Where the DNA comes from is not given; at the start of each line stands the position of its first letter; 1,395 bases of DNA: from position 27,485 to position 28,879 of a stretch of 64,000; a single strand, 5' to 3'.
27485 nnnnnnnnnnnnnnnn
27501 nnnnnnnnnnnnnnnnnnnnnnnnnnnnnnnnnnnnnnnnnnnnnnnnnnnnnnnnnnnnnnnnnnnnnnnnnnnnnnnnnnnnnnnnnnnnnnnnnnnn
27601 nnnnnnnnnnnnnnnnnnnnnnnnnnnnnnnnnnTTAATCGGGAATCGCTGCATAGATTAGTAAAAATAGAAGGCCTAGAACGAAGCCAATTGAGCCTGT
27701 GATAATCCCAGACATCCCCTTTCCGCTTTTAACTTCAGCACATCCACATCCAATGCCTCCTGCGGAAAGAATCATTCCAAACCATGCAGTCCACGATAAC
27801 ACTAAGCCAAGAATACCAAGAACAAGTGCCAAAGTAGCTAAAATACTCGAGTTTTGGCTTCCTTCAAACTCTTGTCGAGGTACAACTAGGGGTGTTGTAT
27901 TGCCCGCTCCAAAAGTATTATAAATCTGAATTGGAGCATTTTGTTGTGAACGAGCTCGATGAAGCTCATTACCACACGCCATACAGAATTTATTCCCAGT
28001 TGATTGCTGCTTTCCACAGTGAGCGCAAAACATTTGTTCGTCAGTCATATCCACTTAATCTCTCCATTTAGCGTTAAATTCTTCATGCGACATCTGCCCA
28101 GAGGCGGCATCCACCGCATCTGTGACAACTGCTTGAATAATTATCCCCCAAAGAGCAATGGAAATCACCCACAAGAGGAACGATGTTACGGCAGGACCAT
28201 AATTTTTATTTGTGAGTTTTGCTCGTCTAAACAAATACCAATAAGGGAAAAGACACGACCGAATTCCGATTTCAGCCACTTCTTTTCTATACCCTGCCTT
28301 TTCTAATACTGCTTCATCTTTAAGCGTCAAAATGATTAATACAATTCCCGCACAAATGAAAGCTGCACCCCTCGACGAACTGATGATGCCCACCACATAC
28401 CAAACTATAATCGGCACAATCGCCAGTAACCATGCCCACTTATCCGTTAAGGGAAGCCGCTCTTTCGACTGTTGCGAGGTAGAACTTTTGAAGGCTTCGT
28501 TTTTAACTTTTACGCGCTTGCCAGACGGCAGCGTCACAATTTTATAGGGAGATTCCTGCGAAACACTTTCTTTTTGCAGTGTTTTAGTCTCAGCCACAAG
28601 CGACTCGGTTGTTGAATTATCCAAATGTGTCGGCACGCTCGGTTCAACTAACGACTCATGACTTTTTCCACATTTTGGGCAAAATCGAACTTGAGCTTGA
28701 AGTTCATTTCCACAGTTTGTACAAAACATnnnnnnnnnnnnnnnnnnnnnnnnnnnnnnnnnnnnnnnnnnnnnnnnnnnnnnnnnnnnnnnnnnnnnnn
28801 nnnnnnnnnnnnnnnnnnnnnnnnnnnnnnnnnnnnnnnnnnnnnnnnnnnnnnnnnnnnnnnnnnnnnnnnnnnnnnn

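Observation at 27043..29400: AT-rich islet around tRNA-Lys bounded by two ~210-275-bp direct non-coding repeats carrying AGTAC-N5-GTACT palindromes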

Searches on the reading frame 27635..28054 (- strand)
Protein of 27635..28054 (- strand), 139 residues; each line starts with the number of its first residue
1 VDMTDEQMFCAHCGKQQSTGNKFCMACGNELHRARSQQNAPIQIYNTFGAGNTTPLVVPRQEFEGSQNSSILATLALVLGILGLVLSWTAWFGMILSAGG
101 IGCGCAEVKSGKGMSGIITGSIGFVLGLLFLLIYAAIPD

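Call 13: search_protein_families(library=pfam, proteins=[window:27635-28054:-], max_evalue=0.01)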
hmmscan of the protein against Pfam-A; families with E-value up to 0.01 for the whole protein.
window:27635-28054:- (139 aa): 4 families
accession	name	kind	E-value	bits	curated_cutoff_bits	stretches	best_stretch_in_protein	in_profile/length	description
PF13240.11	Zn_Ribbon_1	-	1.2e-06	28.5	25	1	9-31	1-23/23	zinc-ribbon domain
PF12773.13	DZR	-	0.0002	21.9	27.3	1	10-32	1-23/45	Double zinc ribbon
PF11682.14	Zn_ribbon_11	-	0.0036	17.3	24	1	7-32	5-29/37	Probable zinc-ribbon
PF13248.11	Zn_ribbon_3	-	0.0051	16.7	27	0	10-31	5-26/26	zinc-ribbon domain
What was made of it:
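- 27635..28054 (-): 139-aa Zn-ribbon membrane protein, cargo. Pfam Zn_Ribbon_1, E = 1.2e-6 (call 13).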

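Call 17: find_encoding_contigs(protein=window:27635-28054:-, flank=10000, max_places=10)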
Protein window:27635-28054:- (139 aa): no gene with exactly this product is on record in the collection.

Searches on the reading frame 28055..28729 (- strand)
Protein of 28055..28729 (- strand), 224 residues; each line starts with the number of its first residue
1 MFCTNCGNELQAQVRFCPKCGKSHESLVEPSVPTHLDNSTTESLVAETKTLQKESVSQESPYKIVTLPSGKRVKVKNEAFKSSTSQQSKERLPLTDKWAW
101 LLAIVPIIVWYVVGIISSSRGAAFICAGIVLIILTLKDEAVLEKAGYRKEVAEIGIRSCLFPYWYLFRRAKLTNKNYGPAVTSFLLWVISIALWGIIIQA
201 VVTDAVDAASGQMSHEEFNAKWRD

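Call 12: find_encoding_contigs(protein=window:28055-28729:-, flank=10000, max_places=10)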
Protein window:28055-28729:- (224 aa): 1 contig read that carries it; 1 place shown.
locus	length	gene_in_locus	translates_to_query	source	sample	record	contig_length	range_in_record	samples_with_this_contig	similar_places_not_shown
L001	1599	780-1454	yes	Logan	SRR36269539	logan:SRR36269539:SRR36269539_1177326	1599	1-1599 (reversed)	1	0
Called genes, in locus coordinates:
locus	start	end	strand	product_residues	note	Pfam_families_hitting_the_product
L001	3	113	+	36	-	?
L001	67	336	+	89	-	PF08238:Sel1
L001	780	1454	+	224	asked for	PF13240:Zn_Ribbon_1 (weak)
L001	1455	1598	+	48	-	?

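Call 13: search_protein_families(library=pfam, proteins=[window:28055-28729:-], max_evalue=0.01)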
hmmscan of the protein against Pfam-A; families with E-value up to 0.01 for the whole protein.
window:28055-28729:- (224 aa): 6 families
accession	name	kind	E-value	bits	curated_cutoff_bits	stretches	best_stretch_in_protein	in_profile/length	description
PF13240.11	Zn_Ribbon_1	-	4.5e-07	29.9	25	1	2-22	1-21/23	zinc-ribbon domain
PF13248.11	Zn_ribbon_3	-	0.00011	22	27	1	3-22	5-24/26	zinc-ribbon domain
PF12773.13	DZR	-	0.00033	21.2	27.3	1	3-21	27-45/45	Double zinc ribbon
PF24460.1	DUF7575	-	0.0014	18.4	28.5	1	3-22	6-25/28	Domain of unknown function (DUF7575)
PF14803.11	Zn_ribbon_Nudix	-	0.0017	18.7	25.6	0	15-26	1-12/34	Nudix N-terminal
PF17032.10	Zn_ribbon_15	-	0.0029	18.8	28.9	1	2-21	54-73/73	zinc-ribbon family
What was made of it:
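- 28055..28729 (-): 224-aa Zn-ribbon membrane protein, cargo. Pfam Zn_Ribbon_1, E = 4.5e-7 (call 13).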

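Call 43: search_protein_families(library=pfam, alignment_id=A3, max_evalue=0.001)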
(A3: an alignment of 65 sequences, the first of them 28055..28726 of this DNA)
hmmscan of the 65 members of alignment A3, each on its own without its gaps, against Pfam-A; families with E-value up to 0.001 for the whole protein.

A. member 1, window:28055-28726:- (223 aa): 3 families
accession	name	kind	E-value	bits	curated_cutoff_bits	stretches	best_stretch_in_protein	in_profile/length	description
PF13240.11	Zn_Ribbon_1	-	4.5e-07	29.9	25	1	1-21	1-21/23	zinc-ribbon domain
PF13248.11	Zn_ribbon_3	-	0.00011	21.9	27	1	2-21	5-24/26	zinc-ribbon domain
PF12773.13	DZR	-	0.00049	20.6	27.3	1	2-20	27-45/45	Double zinc ribbon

B. families by the number of members that match (of 65 scanned): 91 families (the first 25 are shown)
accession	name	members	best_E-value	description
PF08238.18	Sel1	3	1.3e-103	Sel1 repeat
PF04055.27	Radical_SAM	3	4.2e-24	Radical SAM superfamily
PF13353.11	Fer4_12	3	9.2e-05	4Fe-4S single cluster domain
PF14848.11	HU-DNA_bdg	2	5.2e-18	DNA-binding domain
PF01037.27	AsnC_trans_reg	2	2.8e-13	Lrp/AsnC ligand binding domain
PF13432.12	TPR_16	2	1e-08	Tetratricopeptide repeat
PF23310.1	TPR_27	2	2.1e-08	Plant tetratrico peptide repeats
PF13240.11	Zn_Ribbon_1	2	4.5e-07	zinc-ribbon domain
PF20308.4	TPR-S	2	3.8e-05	Tetratricopeptide Repeats-Sensor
PF13412.12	HTH_24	2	0.00011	Winged helix-turn-helix DNA-binding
PF14394.12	DUF4423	2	0.00019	Domain of unknown function (DUF4423)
PF12773.13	DZR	2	0.0002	Double zinc ribbon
PF18978.5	DUF5714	1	1.1e-69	Family of unknown function (DUF5714)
PF07992.20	Pyr_redox_2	1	2.8e-65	Pyridine nucleotide-disulphide oxidoreductase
PF00482.28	T2SSF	1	5.8e-65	Type II secretion system (T2SS), protein F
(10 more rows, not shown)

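Call 56: list_cluster_members(proteins=[P0001, window:28055-28729:-, window:27635-28054:-, window:26647-27042:+])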
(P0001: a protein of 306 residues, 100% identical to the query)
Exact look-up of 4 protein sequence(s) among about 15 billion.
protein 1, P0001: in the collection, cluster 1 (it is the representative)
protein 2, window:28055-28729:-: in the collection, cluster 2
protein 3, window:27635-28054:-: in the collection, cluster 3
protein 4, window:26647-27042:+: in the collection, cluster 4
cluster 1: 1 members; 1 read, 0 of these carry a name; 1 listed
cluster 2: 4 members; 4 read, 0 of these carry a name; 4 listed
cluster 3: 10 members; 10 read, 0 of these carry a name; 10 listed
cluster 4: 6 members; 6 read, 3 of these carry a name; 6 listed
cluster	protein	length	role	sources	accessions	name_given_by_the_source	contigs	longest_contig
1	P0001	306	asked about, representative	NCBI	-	-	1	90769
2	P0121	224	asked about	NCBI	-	-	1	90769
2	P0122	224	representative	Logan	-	-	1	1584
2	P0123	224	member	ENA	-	-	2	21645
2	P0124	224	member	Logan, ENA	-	-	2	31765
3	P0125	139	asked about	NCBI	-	-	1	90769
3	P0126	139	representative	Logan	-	-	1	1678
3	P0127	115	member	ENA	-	-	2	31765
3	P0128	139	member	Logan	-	-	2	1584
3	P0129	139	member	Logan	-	-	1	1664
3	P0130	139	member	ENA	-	-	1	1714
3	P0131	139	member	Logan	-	-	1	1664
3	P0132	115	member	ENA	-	-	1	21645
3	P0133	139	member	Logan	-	-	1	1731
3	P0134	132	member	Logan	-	-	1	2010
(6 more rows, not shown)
